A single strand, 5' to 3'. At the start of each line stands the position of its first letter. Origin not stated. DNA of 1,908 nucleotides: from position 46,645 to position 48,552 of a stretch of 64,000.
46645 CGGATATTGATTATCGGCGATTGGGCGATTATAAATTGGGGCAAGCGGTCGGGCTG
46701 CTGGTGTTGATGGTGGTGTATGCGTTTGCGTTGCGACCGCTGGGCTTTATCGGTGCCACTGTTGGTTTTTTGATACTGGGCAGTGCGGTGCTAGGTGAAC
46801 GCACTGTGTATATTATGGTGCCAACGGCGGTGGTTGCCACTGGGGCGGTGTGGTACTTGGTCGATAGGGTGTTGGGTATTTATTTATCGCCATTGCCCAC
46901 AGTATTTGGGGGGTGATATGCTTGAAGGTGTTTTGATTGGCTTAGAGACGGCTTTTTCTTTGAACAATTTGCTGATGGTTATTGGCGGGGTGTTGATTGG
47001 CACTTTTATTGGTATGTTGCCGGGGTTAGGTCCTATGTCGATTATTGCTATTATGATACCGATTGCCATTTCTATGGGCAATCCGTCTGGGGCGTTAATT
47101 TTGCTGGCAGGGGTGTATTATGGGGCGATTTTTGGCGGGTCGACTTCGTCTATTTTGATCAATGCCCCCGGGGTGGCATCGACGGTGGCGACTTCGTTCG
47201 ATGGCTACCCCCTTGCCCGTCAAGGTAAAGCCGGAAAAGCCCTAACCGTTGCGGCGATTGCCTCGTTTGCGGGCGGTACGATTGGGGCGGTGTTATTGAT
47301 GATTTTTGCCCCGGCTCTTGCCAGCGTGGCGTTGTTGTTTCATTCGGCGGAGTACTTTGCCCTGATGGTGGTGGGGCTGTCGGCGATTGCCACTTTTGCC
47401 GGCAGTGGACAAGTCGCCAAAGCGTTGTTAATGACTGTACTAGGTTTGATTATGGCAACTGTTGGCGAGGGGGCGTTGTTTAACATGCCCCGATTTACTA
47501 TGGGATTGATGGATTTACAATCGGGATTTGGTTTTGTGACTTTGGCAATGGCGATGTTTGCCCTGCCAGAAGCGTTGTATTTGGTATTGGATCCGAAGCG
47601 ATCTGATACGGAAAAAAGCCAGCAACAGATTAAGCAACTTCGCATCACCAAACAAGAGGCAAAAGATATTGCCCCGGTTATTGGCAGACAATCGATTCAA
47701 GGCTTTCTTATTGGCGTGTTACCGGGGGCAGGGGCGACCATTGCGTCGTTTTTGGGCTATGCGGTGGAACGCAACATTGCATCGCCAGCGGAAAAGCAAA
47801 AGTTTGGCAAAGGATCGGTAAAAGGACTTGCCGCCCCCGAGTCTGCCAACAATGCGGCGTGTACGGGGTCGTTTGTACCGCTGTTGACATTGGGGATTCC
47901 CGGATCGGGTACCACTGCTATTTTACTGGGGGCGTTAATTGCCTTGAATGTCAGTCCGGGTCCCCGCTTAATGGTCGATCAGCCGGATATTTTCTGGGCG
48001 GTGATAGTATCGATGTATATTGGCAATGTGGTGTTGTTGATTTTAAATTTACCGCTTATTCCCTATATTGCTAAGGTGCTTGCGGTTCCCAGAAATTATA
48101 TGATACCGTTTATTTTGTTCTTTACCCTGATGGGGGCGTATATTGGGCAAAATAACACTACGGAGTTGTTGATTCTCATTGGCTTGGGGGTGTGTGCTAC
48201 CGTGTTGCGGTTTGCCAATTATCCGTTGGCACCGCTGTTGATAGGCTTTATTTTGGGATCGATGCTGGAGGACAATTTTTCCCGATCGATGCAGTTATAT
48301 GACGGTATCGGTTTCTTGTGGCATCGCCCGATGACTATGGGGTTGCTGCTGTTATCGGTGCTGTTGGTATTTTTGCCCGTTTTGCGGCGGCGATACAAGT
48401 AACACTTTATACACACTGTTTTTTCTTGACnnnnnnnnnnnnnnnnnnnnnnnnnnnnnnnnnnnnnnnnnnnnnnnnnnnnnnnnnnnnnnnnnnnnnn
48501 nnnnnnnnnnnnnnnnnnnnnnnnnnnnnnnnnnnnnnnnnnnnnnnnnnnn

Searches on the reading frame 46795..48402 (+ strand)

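Call 10: search_protein_families(library=pfam, proteins=[window:46795-48402:+], max_evalue=0.001)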
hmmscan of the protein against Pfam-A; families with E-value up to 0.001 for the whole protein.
window:46795-48402:+ (535 aa): 1 family
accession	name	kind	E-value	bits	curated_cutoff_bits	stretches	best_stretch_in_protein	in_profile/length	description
PF01970.21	TctA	-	3.1e-141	471.3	28.9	1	59-482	1-422/423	Tripartite tricarboxylate transporter TctA family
